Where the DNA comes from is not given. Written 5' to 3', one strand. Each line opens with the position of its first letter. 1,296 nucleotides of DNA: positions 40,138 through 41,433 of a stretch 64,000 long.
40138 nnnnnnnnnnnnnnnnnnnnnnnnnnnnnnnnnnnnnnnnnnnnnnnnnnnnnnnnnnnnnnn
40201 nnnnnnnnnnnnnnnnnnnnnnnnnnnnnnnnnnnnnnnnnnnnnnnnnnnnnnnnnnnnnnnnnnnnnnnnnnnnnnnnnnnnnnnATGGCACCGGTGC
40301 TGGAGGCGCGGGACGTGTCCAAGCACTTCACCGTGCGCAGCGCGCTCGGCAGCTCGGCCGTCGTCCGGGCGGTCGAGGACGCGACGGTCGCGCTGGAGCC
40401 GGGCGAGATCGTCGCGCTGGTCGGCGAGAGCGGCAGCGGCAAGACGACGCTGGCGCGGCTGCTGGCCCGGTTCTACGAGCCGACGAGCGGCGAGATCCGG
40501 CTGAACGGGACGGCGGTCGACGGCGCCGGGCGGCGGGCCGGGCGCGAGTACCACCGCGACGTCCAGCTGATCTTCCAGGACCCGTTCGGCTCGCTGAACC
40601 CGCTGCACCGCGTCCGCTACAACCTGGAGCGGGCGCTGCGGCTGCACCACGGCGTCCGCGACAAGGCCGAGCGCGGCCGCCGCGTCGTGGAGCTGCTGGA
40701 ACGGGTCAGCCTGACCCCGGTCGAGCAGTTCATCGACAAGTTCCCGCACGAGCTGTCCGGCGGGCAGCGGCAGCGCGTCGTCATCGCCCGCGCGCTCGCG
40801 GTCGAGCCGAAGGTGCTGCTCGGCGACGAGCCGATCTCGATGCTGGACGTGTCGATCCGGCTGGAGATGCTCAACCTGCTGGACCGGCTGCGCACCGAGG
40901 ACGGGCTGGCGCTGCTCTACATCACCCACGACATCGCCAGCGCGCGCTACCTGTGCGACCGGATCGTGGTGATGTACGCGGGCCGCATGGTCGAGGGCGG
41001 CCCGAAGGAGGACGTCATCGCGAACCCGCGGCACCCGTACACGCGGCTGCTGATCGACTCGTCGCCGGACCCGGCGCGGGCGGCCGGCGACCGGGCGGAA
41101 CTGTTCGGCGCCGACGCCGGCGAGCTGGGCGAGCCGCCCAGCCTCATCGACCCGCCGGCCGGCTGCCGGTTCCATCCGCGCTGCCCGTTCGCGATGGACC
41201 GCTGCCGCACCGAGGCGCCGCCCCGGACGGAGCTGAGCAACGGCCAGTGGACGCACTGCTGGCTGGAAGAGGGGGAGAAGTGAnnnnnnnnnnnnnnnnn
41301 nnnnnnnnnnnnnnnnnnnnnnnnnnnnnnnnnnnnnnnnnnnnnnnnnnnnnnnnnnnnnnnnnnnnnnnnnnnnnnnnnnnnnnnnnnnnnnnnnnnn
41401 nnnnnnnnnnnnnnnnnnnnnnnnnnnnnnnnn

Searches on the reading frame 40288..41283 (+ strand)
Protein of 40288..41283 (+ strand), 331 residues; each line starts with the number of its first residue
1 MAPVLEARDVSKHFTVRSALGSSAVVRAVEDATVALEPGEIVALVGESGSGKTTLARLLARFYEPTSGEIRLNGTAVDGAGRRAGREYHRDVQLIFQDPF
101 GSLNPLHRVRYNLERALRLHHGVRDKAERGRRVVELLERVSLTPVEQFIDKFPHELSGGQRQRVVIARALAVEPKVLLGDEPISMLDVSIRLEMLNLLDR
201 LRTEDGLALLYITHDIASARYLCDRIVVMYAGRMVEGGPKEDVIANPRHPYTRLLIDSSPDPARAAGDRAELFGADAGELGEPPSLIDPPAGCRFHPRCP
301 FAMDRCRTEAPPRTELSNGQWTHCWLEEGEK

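Call 8: search_protein_families(library=pfam, proteins=[window:40288-41283:+], max_evalue=0.01)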
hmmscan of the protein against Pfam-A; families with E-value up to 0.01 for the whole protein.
window:40288-41283:+ (331 aa): 7 families
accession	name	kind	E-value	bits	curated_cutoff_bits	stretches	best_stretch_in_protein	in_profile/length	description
PF00005.33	ABC_tran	-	1.8e-33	116.4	25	1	30-183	2-136/137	ABC transporter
PF08352.17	oligo_HPY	-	3.8e-18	66.1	27.1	1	235-306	1-65/65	Oligopeptide/dipeptide transporter, C-terminal region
PF20720.3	nSTAND3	-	4.9e-05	23.5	27.2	1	27-64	5-42/155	Novel STAND NTPase 3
PF13401.12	AAA_22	-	6.2e-05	23.8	27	1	40-116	6-78/130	AAA domain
PF13191.12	AAA_16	-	0.00011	23.2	32.6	1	37-74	23-58/167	AAA ATPase domain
PF02367.23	TsaE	-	0.0022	18.4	26.6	1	31-63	13-45/128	Threonylcarbamoyl adenosine biosynthesis protein TsaE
PF07728.20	AAA_5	-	0.0028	18.1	22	1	42-69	2-29/139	AAA domain (dynein-related subfamily)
